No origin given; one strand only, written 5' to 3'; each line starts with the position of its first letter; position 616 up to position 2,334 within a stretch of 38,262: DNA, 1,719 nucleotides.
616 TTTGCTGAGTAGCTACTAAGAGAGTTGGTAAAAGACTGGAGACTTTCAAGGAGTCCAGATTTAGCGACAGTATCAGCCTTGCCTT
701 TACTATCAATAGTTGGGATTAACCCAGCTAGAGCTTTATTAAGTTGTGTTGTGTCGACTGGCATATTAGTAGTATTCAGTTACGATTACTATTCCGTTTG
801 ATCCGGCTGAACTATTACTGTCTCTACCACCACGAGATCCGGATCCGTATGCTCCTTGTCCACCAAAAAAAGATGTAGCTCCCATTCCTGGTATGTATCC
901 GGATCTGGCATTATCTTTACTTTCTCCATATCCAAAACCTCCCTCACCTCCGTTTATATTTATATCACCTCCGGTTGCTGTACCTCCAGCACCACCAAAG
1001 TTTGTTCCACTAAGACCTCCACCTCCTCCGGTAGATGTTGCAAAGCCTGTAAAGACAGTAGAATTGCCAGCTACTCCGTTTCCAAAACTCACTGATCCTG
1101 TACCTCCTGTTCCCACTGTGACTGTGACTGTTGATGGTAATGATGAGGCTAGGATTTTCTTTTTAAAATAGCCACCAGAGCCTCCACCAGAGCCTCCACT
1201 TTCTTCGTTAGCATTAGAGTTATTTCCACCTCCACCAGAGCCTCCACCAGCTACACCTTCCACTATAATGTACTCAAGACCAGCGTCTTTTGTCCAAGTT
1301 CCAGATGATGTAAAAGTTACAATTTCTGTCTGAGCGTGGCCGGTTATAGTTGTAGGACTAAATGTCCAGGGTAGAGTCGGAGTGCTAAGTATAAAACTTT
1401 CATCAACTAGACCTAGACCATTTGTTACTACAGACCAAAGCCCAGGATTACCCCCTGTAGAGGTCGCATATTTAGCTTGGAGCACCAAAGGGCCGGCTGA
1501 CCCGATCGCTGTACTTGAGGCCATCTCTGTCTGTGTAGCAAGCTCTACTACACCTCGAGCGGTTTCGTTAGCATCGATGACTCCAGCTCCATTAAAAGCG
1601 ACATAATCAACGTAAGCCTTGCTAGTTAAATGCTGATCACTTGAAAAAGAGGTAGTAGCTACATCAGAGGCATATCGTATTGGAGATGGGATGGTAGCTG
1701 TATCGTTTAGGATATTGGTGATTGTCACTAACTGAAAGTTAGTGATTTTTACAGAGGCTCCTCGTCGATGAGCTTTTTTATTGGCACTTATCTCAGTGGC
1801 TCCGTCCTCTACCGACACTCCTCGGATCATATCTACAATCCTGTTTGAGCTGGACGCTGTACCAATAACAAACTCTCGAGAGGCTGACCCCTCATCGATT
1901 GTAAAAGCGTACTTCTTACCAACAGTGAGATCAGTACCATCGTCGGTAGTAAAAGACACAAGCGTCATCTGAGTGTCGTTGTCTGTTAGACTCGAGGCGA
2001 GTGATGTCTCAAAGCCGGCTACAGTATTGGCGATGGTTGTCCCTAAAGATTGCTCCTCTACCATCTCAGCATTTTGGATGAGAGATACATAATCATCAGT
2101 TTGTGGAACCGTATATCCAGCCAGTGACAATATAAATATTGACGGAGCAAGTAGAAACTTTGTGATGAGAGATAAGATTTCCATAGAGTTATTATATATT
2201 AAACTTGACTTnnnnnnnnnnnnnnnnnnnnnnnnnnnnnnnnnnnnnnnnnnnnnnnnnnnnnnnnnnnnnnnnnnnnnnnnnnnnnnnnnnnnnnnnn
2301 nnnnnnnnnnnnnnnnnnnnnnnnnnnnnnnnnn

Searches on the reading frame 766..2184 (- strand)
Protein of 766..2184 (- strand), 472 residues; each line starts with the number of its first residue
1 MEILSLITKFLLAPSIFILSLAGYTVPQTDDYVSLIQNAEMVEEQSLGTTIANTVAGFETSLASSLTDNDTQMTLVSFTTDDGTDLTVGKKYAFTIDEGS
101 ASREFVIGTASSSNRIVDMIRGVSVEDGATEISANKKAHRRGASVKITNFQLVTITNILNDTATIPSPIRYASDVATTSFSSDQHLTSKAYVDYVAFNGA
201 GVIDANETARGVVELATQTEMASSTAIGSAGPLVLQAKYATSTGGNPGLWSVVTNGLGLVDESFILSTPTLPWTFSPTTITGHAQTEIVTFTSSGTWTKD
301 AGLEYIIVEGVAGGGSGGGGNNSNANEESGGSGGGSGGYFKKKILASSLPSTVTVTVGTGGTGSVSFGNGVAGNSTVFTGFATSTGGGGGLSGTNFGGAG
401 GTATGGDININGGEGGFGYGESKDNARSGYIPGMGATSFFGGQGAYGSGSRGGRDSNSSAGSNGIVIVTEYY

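Call 13: search_protein_families(library=phrogs, proteins=[window:766-2184:-], max_evalue=0.001)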
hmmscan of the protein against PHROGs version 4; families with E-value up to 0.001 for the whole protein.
window:766-2184:- (472 aa): 6 families
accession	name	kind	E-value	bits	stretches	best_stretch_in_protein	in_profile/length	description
phrog_863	-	tail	4.3e-32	112.9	1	47-472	192-605/690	tail fiber assembly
phrog_6202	-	tail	2.1e-16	61.2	1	36-469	273-635/636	tail fiber protein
phrog_2295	-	unknown function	1.8e-12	47.7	1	86-401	438-697/1183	-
phrog_454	-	tail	1.2e-08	34.6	1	49-459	970-1345/1376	tail fiber protein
phrog_2683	-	tail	3.3e-07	30.7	1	286-392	219-325/464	minor tail protein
phrog_21412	-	tail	1.1e-06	27.7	1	283-468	1255-1445/1452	tail fiber protein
